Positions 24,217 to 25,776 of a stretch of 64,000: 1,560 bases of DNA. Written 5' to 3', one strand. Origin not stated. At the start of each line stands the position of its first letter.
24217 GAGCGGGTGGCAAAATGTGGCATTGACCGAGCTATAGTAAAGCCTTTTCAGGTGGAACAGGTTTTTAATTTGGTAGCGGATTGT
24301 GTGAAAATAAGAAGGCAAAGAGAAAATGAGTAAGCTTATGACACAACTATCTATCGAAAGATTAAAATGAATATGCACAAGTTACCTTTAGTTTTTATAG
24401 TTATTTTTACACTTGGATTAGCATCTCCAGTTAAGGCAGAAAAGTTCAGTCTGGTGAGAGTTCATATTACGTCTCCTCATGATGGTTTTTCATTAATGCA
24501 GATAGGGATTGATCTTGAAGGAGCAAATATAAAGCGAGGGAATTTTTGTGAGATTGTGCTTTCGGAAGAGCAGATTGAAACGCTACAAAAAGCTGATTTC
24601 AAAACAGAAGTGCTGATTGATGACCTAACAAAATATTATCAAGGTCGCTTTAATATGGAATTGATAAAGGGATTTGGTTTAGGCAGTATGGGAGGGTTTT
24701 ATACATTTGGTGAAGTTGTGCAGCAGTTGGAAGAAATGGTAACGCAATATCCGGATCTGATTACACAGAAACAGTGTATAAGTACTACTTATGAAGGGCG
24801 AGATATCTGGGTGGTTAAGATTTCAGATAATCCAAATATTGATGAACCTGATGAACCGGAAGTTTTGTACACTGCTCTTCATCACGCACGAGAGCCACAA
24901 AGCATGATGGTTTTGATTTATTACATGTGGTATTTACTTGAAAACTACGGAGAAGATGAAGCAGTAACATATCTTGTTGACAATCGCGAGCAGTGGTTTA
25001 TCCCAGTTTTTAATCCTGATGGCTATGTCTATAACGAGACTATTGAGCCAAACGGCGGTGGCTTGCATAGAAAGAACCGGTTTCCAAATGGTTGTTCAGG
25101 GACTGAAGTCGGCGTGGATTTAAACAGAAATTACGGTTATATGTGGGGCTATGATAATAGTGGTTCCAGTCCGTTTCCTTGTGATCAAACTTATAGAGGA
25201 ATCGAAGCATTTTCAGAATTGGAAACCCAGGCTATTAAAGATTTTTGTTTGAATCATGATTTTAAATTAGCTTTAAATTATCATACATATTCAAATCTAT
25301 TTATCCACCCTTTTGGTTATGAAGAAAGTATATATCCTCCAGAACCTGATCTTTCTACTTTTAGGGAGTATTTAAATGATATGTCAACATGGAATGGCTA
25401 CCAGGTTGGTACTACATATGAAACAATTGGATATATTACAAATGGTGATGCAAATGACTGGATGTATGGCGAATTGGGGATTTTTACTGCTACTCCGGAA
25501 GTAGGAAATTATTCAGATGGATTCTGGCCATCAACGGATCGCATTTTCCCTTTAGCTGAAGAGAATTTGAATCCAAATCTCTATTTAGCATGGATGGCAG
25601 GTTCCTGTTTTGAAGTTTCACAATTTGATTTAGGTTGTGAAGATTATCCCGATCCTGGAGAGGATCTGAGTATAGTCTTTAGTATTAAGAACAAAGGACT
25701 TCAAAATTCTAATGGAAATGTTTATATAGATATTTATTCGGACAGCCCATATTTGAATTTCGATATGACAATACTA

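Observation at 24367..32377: Two paralogous M14 carboxypeptidases with terminal dockerins and no T9SS signal flank a T9SS cargo gene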

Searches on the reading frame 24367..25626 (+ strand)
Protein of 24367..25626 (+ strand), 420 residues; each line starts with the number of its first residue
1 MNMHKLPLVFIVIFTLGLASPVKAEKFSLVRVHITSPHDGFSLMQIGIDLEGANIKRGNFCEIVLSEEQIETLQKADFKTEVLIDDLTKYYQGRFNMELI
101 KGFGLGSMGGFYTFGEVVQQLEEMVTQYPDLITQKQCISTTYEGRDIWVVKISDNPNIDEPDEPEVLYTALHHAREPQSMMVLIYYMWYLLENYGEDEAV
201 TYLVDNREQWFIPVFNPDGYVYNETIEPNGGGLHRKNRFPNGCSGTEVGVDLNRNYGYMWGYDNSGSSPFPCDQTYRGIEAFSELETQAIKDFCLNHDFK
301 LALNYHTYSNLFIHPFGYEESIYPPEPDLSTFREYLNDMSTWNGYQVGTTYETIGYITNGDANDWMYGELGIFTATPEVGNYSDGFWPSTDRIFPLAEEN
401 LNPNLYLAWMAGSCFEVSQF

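Call 55: predict_structure(alignment_id=A2)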
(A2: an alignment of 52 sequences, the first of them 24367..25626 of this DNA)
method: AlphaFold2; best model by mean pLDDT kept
length: 420 residues; sequences in the alignment: 52
mean_pLDDT: 90.6   pTM: 0.78
mean pLDDT of the five models: 90.6, 90.3, 89.9, 89.6, 89.1
residues with pLDDT >= 90: 307; 70-90: 77; 50-70: 30; < 50: 6
segments of 3 or more residues with pLDDT < 50: 1-3, 96-98
pLDDT, mean of each block of 10 residues (from residue 1): 56 65 84 90 92 83 95 96 88 57 87 98 98 98 98 96 96 96 98 96 97 98 94 94 96 89 89 95 97 97 95 90 93 94 91 87 95 96 91 93 94 71
secondary structure, 60 per line:
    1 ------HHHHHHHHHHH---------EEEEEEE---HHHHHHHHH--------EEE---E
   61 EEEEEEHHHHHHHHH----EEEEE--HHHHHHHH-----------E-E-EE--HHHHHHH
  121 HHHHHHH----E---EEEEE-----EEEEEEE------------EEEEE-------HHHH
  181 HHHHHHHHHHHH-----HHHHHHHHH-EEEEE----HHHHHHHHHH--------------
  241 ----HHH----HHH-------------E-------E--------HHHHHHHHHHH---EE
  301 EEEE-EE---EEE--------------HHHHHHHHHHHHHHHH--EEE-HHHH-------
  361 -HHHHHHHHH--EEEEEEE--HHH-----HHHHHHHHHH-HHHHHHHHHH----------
elements in order: H7-17 E27-33 H37-45 E54-56 E60-66 H67-75 E80-84 H87-94 H114-127 E136-140 E146-152 E165-169 H177-192 H198-206 E208-212 H217-226 H285-295 E299-304 E311-313 H328-343 E346-348 H350-353 H362-370 E373-379 H390-399 H401-410

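Call 57: fold_search(model_id=the predicted structure, library=pdb)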
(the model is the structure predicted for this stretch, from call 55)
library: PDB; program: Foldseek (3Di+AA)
matches with E <= 10: 1136; with E <= 0.001: 136
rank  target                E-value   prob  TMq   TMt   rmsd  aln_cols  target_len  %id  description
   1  6f79                  1.9e-32  1.00  0.68  0.88   2.1       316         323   39  Carboxypeptidase T mutant L211Q with Sulphamoil Arginine (released 2018-08-15)
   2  3v38                  5.0e-32  1.00  0.68  0.88   2.1       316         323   39  Carboxypeptidase T mutant L254N (released 2012-12-19)
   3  1obr                  9.0e-32  1.00  0.68  0.88   1.9       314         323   39  CARBOXYPEPTIDASE T (released 1997-01-11)
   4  7aqp                  1.6e-31  1.00  0.68  0.88   2.1       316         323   39  T262S, A251S, L254S, L211Q mutant of carboxypeptidase T from Thermoactinomyces vulgaris (released 2020-12-02)
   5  3prt                  1.9e-31  1.00  0.67  0.87   2.0       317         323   38  Mutant of the Carboxypeptidase T (released 2011-11-30)
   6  8qvo                  2.2e-31  1.00  0.68  0.88   2.1       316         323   39  L211Q, L254N, T262G mutant of carboxypeptidase T from Thermoactinomyces vulgaris (released 2024-01-17)
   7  3glj                  8.7e-30  1.00  0.64  0.68  11.1       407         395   24  A polymorph of carboxypeptidase B zymogen structure (released 2009-10-20)
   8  1nsa                  9.2e-30  1.00  0.64  0.68  11.3       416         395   23  THREE-DIMENSIONAL STRUCTURE OF PORCINE PROCARBOXYPEPTIDASE B: A STRUCTURAL BASIS OF ITS INACTIVITY (released 1997-12-24)
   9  1kwm_A                1.9e-29  1.00  0.64  0.67  11.3       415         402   23  Human procarboxypeptidase B: Three-dimensional structure and implications for thrombin-activatable fibrinolysis inhibi (released 2002-06-05)
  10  1aye                  3.0e-29  1.00  0.64  0.66  11.6       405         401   25  HUMAN PROCARBOXYPEPTIDASE A2 (released 1999-01-13)
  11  2boa_A                3.6e-29  1.00  0.64  0.66  11.8       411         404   24  Human procarboxypeptidase A4. (released 2005-12-13)
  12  5om9_A                7.3e-29  1.00  0.65  0.69  11.8       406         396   24  Crystal structure of the human CARBOXYPEPTIDASE A1 in complex with a thiirane mechanism-based inhibitor (released 2017-08-09)
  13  1pca                  1.3e-28  1.00  0.64  0.67  11.5       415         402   23  THREE DIMENSIONAL STRUCTURE OF PORCINE PANCREATIC PROCARBOXYPEPTIDASE A. A COMPARISON OF THE A AND B ZYMOGENS AND THEIR  (released 1993-10-31)
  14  5om9_B                6.2e-28  1.00  0.64  0.69  11.9       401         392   24  Crystal structure of the human CARBOXYPEPTIDASE A1 in complex with a thiirane mechanism-based inhibitor (released 2017-08-09)
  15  5hvg_A                1.4e-27  1.00  0.64  0.67  11.4       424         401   21  Crystal Structure of Thrombin-activatable Fibrinolysis Inhibitor in Complex with an Inhibitory Nanobody (VHH-a204) (released 2016-06-22)
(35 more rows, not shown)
